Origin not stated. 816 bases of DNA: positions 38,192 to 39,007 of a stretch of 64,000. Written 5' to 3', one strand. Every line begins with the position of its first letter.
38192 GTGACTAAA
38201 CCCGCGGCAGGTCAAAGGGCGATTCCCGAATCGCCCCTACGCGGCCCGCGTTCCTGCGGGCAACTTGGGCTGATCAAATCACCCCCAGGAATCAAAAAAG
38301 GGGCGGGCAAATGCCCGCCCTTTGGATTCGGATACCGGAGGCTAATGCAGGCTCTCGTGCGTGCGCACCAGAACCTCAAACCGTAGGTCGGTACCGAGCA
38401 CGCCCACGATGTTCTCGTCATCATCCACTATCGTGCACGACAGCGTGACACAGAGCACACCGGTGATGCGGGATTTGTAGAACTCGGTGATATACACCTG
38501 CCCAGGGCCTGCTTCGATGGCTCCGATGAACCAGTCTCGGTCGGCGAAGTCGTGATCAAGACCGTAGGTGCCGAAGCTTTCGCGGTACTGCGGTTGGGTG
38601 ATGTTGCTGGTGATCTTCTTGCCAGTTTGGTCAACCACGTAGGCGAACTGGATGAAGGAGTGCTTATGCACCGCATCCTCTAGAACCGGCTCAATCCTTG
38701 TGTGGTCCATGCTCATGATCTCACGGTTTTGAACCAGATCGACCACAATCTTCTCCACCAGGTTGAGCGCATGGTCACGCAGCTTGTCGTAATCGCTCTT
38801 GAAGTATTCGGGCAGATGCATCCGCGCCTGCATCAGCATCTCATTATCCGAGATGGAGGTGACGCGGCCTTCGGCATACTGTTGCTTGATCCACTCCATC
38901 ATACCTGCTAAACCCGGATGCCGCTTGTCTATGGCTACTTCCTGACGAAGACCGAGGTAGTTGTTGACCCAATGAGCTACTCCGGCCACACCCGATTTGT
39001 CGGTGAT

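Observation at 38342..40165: Fusion of an HMGL-like (LeuA/CimA/NifV-type) catalytic domain to a C-terminal Cache-like ligand-binding domain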

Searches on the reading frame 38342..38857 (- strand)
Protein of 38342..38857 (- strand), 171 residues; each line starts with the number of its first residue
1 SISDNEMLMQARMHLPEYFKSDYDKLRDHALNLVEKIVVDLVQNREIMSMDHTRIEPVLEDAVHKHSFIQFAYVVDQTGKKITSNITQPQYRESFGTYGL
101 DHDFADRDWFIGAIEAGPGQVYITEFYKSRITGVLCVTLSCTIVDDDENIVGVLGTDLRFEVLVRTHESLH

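Call 17: search_solved_structures(query=A2, max_evalue=1, show_alignments=4)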
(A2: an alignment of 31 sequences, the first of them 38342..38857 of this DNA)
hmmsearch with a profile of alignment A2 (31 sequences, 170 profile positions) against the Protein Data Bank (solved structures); distinct sequences matched with E-value up to 1: 24.
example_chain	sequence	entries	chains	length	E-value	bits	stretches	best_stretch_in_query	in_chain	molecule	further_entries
4xmq_A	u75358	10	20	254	9.7e-10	41.8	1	88-164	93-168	Putative methyl-accepting chemotaxis signal transduction protein | Methyl-accepting chemotaxis protein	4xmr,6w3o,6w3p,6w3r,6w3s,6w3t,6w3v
7w0w_A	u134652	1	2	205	2.9e-08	37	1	99-168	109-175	Methyl-accepting chemotaxis protein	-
4jgo_A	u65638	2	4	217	1.4e-07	34.7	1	97-162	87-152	Sporulation kinase D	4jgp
5ltx_A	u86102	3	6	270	1.2e-06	31.7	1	104-165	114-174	Chemotaxis protein | Methyl-accepting chemotaxis protein PctA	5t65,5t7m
9koo_A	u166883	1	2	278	1.3e-06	31.6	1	104-165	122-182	Methyl-accepting chemotaxis protein PctA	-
4jgq_A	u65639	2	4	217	2.8e-06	30.5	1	97-162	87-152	Sporulation kinase D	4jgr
3c8c_A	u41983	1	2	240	7.8e-05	25.8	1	106-166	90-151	Methyl-accepting chemotaxis protein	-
5ave_A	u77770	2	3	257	8.3e-05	25.7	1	106-166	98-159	Methyl-accepting chemotaxis (MCP) signaling domain protein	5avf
6iov_A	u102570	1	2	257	8.8e-05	25.6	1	106-166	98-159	Methyl-accepting chemotaxis (MCP) signaling domain protein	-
7k5n_A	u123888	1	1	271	0.0012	21.9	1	98-157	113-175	Sensor domain-containing diguanylate cyclase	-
5lt9_A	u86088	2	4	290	0.0013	21.8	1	101-165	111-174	Methyl-accepting chemotaxis protein PctB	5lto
5ltv_A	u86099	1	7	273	0.0014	21.7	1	96-165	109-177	Chemotactic transducer PctC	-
6iop_A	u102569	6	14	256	0.0015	21.6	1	102-166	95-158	Methyl-accepting chemotaxis protein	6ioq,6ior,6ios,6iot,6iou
6pxy_A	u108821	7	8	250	0.004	20.2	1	107-165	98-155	Putative methyl-accepting chemotaxis protein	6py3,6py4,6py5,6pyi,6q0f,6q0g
2bas_A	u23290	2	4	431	0.011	18.9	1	25-145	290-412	YkuI protein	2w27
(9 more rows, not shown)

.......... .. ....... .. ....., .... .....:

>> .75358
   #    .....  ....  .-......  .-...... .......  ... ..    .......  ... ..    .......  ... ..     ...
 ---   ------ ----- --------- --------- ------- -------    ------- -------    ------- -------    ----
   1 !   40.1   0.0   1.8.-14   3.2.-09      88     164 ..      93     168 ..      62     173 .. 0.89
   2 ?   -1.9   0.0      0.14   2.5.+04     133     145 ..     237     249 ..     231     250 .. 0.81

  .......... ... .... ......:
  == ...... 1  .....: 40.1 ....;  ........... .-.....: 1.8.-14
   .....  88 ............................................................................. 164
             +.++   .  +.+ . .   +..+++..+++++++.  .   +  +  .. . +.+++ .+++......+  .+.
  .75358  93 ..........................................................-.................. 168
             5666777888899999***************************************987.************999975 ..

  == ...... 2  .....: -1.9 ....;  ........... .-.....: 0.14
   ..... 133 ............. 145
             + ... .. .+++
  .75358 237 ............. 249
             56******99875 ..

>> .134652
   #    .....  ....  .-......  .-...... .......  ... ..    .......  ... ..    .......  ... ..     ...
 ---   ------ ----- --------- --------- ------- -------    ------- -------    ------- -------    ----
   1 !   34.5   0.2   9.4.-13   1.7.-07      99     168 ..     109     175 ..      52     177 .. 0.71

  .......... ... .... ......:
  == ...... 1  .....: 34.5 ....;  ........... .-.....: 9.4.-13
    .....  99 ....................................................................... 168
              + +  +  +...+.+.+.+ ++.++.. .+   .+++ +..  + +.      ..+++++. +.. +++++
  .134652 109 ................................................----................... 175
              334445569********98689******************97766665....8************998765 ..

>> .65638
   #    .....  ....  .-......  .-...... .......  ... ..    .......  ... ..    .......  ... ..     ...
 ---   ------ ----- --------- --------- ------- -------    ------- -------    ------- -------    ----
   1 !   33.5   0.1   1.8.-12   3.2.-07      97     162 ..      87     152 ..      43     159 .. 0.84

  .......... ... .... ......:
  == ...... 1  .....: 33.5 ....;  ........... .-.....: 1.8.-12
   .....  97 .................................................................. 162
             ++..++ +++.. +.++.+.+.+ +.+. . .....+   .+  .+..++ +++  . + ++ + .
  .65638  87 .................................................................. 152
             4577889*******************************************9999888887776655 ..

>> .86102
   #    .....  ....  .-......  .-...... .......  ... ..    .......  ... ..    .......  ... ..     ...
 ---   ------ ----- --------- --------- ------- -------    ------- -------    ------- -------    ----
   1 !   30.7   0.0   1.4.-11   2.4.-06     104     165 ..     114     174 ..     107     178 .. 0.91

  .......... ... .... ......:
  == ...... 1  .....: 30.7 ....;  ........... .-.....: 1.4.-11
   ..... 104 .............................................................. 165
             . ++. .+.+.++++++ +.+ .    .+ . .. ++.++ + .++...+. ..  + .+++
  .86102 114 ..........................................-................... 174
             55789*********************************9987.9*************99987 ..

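Call 21: predict_structure(alignment_id=A2)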
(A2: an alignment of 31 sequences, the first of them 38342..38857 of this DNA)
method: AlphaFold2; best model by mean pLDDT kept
length: 171 residues; sequences in the alignment: 31
mean_pLDDT: 86.0   pTM: 0.81
mean pLDDT of the five models: 86.0, 85.3, 83.2, 83.2, 83.1
residues with pLDDT >= 90: 98; 70-90: 45; 50-70: 25; < 50: 3
segments of 3 or more residues with pLDDT < 50: none
pLDDT, mean of each block of 10 residues (from residue 1): 55 59 72 92 97 98 95 96 93 80 92 95 90 90 96 95 71 48
secondary structure, 60 per line:
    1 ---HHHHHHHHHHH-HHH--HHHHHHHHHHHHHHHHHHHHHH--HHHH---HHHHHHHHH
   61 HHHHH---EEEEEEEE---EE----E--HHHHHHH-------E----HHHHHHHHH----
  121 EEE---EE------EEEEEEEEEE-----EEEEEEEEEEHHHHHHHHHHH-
elements in order: H4-14 H21-42 H45-48 H52-65 E69-76 H89-95 H108-116 E121-123 E135-144 E150-159 H160-170

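Call 25: fold_search(model_id=the predicted structure, library=pdb)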
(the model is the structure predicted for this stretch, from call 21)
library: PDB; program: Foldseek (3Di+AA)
matches with E <= 10: 1370; with E <= 0.001: 141
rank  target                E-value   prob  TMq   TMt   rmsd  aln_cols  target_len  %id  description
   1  4jgo_A                6.5e-09  1.00  0.58  0.49   8.4       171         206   19  The crystal structure of sporulation kinase d sensor domain from Bacillus subtilis subsp. (released 2013-05-15)
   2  4jgp_B                2.0e-08  1.00  0.57  0.48   7.2       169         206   19  The crystal structure of sporulation kinase D sensor domain from Bacillus subtilis subsp in complex with pyruvate at 2 (released 2013-05-15)
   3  4jgo_B                2.0e-08  1.00  0.57  0.48   9.4       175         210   19  The crystal structure of sporulation kinase d sensor domain from Bacillus subtilis subsp. (released 2013-05-15)
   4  4jgr_B                2.4e-08  1.00  0.57  0.49   8.3       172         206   19  The crystal structure of sporulation kinase D mutant sensor domain, R131A, from Bacillus subtilis subsp at 2.4A resolu (released 2013-05-15)
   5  4jgq_B                3.1e-08  1.00  0.57  0.50   7.2       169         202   18  The crystal structure of sporulation kinase D mutant sensor domain, r131a, from Bacillus subtilis subsp in co-crystall (released 2013-05-15)
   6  4jgr_A                5.5e-08  1.00  0.61  0.52   6.7       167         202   18  The crystal structure of sporulation kinase D mutant sensor domain, R131A, from Bacillus subtilis subsp at 2.4A resolu (released 2013-05-15)
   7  4jgq_A                5.9e-08  1.00  0.62  0.53   6.0       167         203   17  The crystal structure of sporulation kinase D mutant sensor domain, r131a, from Bacillus subtilis subsp in co-crystall (released 2013-05-15)
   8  9a5d_A                3.9e-07  1.00  0.49  0.17   8.2       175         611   12  Integrative model of WALK-YYCH by crosslinking MS and deep learning (released 2024-09-18)
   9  6w3r_A                5.8e-07  1.00  0.53  0.38   7.1       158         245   19  Crystal structure of ligand-binding domain of Campylobacter jejuni chemoreceptor Tlp3 in complex with 3-methylisoleuci (released 2020-05-20)
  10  6w3o_A                8.5e-07  1.00  0.53  0.38   7.1       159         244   20  Crystal structure of ligand-binding domain of Campylobacter jejuni chemoreceptor Tlp3 in complex with 4-methylisoleuci (released 2020-05-20)
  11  9a69_B                8.5e-07  1.00  0.54  0.17  11.1       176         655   20  Integrative model of MCPB-MCPC by crosslinking MS and deep learning (released 2024-09-18)
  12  6w3s_A                1.2e-06  1.00  0.54  0.38   7.1       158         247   19  Crystal structure of ligand-binding domain of Campylobacter jejuni chemoreceptor Tlp3 in complex with L-leucine (released 2020-05-20)
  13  4xmr_B                1.4e-06  1.00  0.53  0.37   7.0       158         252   19  Crystal structure of the sensory domain of the Campylobacter jejuni chemoreceptor Tlp3 (CcmL) with isoleucine bound. (released 2015-11-04)
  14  6w3r_B                1.4e-06  1.00  0.53  0.37   7.0       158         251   19  Crystal structure of ligand-binding domain of Campylobacter jejuni chemoreceptor Tlp3 in complex with 3-methylisoleuci (released 2020-05-20)
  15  2p7j_B                1.5e-06  1.00  0.64  0.42   5.8       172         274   16  Crystal structure of the domain of putative sensory box/GGDEF family protein from Vibrio parahaemolyticus (released 2007-05-01)
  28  2bas_B                7.3e-06  1.00  0.52  0.26   7.3       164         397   16  Crystal Structure of the Bacillus subtilis YkuI Protein, with an EAL Domain. (released 2005-11-29)
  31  5ltx_A                9.5e-06  1.00  0.52  0.39   8.3       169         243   21  LIGAND BINDING DOMAIN OF PSEUDOMONAS AERUGINOSA PAO1 AMINO ACID CHEMORECEPTOR PCTA IN COMPLEX WITH L-MET (released 2017-09-20)
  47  5ltx_B                2.7e-05  1.00  0.51  0.39   6.6       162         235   22  LIGAND BINDING DOMAIN OF PSEUDOMONAS AERUGINOSA PAO1 AMINO ACID CHEMORECEPTOR PCTA IN COMPLEX WITH L-MET (released 2017-09-20)
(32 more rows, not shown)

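Call 53: find_related_loci(query=A2, collection=genome_contigs, flank=6000)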
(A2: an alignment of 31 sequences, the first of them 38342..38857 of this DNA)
Query A2 (171 aa) in genome_contigs; peptide patterns used: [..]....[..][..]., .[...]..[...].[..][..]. (x = any residue, [..] = any of these).
235 stretches matched a pattern; 118 encode a relative of the query (tblastn E <= 1e-3); the best 80 are kept; 80 distinct loci.
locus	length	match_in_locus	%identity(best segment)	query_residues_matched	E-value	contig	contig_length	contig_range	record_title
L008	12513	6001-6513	87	1-171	1e-103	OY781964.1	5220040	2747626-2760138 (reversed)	MAG: Armatimonadota bacterium isolate 4fa1d893-657a-425b-bdcb-33dea01a3015 genome assembly, chromosome: 1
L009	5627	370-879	77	1-170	8e-90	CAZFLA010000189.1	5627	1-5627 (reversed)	MAG TPA_asm: uncultured bacterium isolate SRP192927_co4_214 genome assembly, contig: NODE_40191_length_5627_cov_4.278536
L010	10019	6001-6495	68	1-166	9e-76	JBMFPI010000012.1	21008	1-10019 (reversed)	MAG: Armatimonadota bacterium isolate KM4338-59 NODE_12_length_21008_cov_3.224930, whole genome shotgun sequence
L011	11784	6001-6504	67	1-170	2e-75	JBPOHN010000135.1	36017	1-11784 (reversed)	MAG: Armatimonadota bacterium isolate MAG_188 c_000000311779, whole genome shotgun sequence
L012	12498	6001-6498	64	1-168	2e-72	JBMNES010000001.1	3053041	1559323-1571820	MAG: Armatimonadota bacterium isolate SBF912LR0HQ0044 contig_28947, whole genome shotgun sequence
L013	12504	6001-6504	64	1-170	1e-72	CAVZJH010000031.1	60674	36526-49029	MAG: uncultured bacterium isolate MFD01112.bin.2.12 genome assembly, contig: contig_15361, whole genome shotgun sequence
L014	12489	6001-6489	65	1-165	2e-72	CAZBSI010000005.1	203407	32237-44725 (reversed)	MAG TPA_asm: uncultured bacterium isolate SRP216815_co1_264 genome assembly, contig: NODE_75_length_203407_cov_73.965892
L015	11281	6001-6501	64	1-169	3e-72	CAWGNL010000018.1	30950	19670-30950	MAG: uncultured bacterium isolate MFD01112.bin.2.36 genome assembly, contig: contig_112855, whole genome shotgun sequenc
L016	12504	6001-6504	64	1-170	7e-72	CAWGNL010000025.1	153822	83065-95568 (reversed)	MAG: uncultured bacterium isolate MFD01112.bin.2.36 genome assembly, contig: contig_13435, whole genome shotgun sequence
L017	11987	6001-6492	66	1-165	2e-71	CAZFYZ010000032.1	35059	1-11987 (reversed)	MAG TPA_asm: uncultured bacterium isolate SRP294416_co1_116 genome assembly, contig: NODE_2065_length_35059_cov_3.977288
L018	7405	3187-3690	65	1-170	8e-71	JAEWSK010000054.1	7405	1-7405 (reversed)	MAG: Armatimonadota bacterium isolate OH_SDB_104 k127_810693, whole genome shotgun sequence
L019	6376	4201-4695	64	1-166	2e-70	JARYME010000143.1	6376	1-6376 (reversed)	MAG: Armatimonadota bacterium isolate A05DMB-I-24 NODE_143_length_6376_cov_4.872837, whole genome shotgun sequence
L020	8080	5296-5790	61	1-165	3e-70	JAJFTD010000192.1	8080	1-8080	MAG: bacterium isolate bin.10 k141_3829772, whole genome shotgun sequence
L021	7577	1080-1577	62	1-168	9e-70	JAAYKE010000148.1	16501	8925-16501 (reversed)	MAG: Armatimonadota bacterium isolate AS10tlH2TH_383 356051_AS10, whole genome shotgun sequence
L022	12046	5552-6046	62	1-166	8e-70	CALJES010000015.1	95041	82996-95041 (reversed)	MAG: uncultured bacterium isolate S1_Bin_METABAT__45_1 genome assembly, contig: c_000000676396, whole genome shotgun seq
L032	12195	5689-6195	53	1-170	5e-51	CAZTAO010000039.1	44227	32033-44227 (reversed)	MAG TPA_asm: uncultured bacterium isolate SRP272421_co2_808 genome assembly, contig: NODE_1510_length_44227_cov_8.643485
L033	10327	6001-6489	47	1-165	8e-48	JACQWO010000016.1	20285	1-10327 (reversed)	MAG: Desulfobacterales bacterium isolate NC_groundwater_1491_Pr4_B-0.1um_43_5 SR1-18-B1_scaffold_92897, whole genome sho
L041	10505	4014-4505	45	1-166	1e-44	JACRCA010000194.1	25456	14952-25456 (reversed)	MAG: Deltaproteobacteria bacterium isolate NC_groundwater_1634_Pr3_B-0.1um_51_9 SR-2_scaffold_141_1720983, whole genome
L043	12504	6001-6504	44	1-170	7e-44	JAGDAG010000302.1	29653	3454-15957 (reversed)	MAG: Abditibacteriota bacterium isolate RGIG10284 Yak_Rumen.Co__c7512490, whole genome shotgun sequence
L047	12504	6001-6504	42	1-170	6e-43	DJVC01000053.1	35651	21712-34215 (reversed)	MAG TPA_asm: bacterium UBP3_UBA6266 isolate UBA6266 UBA6266_contig_124890, whole genome shotgun sequence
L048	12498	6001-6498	44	1-168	2e-42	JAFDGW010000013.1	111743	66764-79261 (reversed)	MAG: Deltaproteobacteria bacterium isolate Meg22_1012_Bin_341 Meg22_1012_Bin_341_scaffold_896, whole genome shotgun sequ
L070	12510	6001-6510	41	1-171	1e-38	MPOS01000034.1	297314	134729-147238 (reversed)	MAG: Deltaproteobacteria bacterium Phox-21 k99_9580, whole genome shotgun sequence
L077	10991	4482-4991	41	1-171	2e-37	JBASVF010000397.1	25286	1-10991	MAG: Desulfomonilia bacterium isolate MFD13470_ilm_asm_bin26 k127_47469, whole genome shotgun sequence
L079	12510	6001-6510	39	1-171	5e-37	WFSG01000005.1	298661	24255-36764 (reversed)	MAG: Deltaproteobacteria bacterium isolate S016_32 k151_137191, whole genome shotgun sequence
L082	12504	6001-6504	38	1-170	3e-36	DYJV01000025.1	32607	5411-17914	MAG TPA_asm: Candidatus Methylomirabilis sp. isolate SulCav_AS07-7_3_33_596 SulCav_AS07_7_1232_length_32607_cov_359_5736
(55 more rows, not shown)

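Call 55: search_protein_families(library=pfam, proteins=[L070:6632-7849:+, L047:6504-7763:+, L082:6614-7873:+, L033:6504-7721:+, L070:1795-3876:+, L070:3876-4682:+, L079:2085-3854:+, L048:2852-4681:+, L043:2821-4623:+, L041:4580-6256:+], max_evalue=0.00001)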
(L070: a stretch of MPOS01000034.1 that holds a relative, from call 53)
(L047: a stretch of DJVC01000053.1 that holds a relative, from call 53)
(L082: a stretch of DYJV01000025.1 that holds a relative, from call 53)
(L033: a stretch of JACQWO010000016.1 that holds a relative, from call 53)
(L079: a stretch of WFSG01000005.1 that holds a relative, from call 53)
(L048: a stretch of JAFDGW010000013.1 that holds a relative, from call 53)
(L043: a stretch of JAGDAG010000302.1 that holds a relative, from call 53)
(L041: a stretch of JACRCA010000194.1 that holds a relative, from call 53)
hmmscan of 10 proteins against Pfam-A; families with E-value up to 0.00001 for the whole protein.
L070:6632-7849:+ (405 aa): 1 family
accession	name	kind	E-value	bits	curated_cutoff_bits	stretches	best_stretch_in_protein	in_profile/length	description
PF00180.25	Iso_dh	-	2.7e-90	303.6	27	1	22-399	2-346/348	Isocitrate/isopropylmalate dehydrogenase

L047:6504-7763:+ (419 aa): 1 family
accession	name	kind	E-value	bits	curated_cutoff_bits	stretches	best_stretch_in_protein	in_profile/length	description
PF00330.25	Aconitase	-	4.5e-97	326.4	28.7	1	9-410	1-463/463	Aconitase family (aconitate hydratase)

L082:6614-7873:+ (419 aa): 1 family
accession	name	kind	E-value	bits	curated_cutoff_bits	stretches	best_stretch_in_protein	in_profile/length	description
PF00330.25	Aconitase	-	2.5e-102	343.7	28.7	2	17-283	11-305/463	Aconitase family (aconitate hydratase)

L033:6504-7721:+ (405 aa): 1 family
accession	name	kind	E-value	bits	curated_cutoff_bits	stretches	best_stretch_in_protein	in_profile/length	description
PF00180.25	Iso_dh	-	5.8e-95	318.9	27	1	22-401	2-348/348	Isocitrate/isopropylmalate dehydrogenase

L070:1795-3876:+ (693 aa): 3 families
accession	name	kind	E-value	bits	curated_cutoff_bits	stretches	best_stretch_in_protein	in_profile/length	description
PF00152.25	tRNA-synt_2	-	2.2e-125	418.2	25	1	229-664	3-308/308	tRNA synthetases class II (D, K and N)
PF02938.19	GAD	-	1.7e-19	70.3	23.4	1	418-511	1-95/95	GAD domain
PF01336.31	tRNA_anti-codon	-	2e-16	60.1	27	1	125-210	1-75/75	OB-fold nucleic acid binding domain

L070:3876-4682:+ (268 aa): 1 family
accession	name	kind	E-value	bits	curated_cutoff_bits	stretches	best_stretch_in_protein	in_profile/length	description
PF01476.26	LysM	-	1.5e-07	31.7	20.9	1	184-234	1-43/43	LysM domain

L079:2085-3854:+ (589 aa): 3 families
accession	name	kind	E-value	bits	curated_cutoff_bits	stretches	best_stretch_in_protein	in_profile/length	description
PF00152.25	tRNA-synt_2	-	4.7e-125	417.2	25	1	126-561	3-308/308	tRNA synthetases class II (D, K and N)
PF02938.19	GAD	-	1.4e-22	80.2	23.4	1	315-407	1-94/95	GAD domain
PF01336.31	tRNA_anti-codon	-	1.8e-16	60.3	27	1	22-107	1-75/75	OB-fold nucleic acid binding domain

L048:2852-4681:+ (609 aa): 3 families
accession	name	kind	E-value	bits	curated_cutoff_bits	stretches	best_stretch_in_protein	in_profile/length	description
PF00152.25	tRNA-synt_2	-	9.8e-124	412.8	25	1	144-580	2-308/308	tRNA synthetases class II (D, K and N)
PF02938.19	GAD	-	1.7e-26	92.7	23.4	1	334-427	1-95/95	GAD domain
PF01336.31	tRNA_anti-codon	-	1.5e-18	66.9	27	1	41-126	1-75/75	OB-fold nucleic acid binding domain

L043:2821-4623:+ (600 aa): 4 families
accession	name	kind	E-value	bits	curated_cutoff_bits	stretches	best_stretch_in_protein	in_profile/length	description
PF08676.16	MutL_C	-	1.1e-35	122.8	25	1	416-557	1-142/142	MutL C terminal dimerisation domain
PF01119.25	DNA_mis_repair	-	6.7e-30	103.6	26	1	223-337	2-117/119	DNA mismatch repair protein, C-terminal domain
PF13589.12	HATPase_c_3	-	1.1e-11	45.3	25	1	28-138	5-113/137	Histidine kinase-, DNA gyrase B-, and HSP90-like ATPase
PF02518.31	HATPase_c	-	7.2e-08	33.3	26.4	1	25-128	5-105/111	Histidine kinase-, DNA gyrase B-, and HSP90-like ATPase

L041:4580-6256:+ (558 aa): 1 family
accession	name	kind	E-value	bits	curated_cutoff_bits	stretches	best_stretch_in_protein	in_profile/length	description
PF01642.28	MM_CoA_mutase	-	6.2e-236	784.3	22.1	1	37-550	2-512/512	Methylmalonyl-CoA mutase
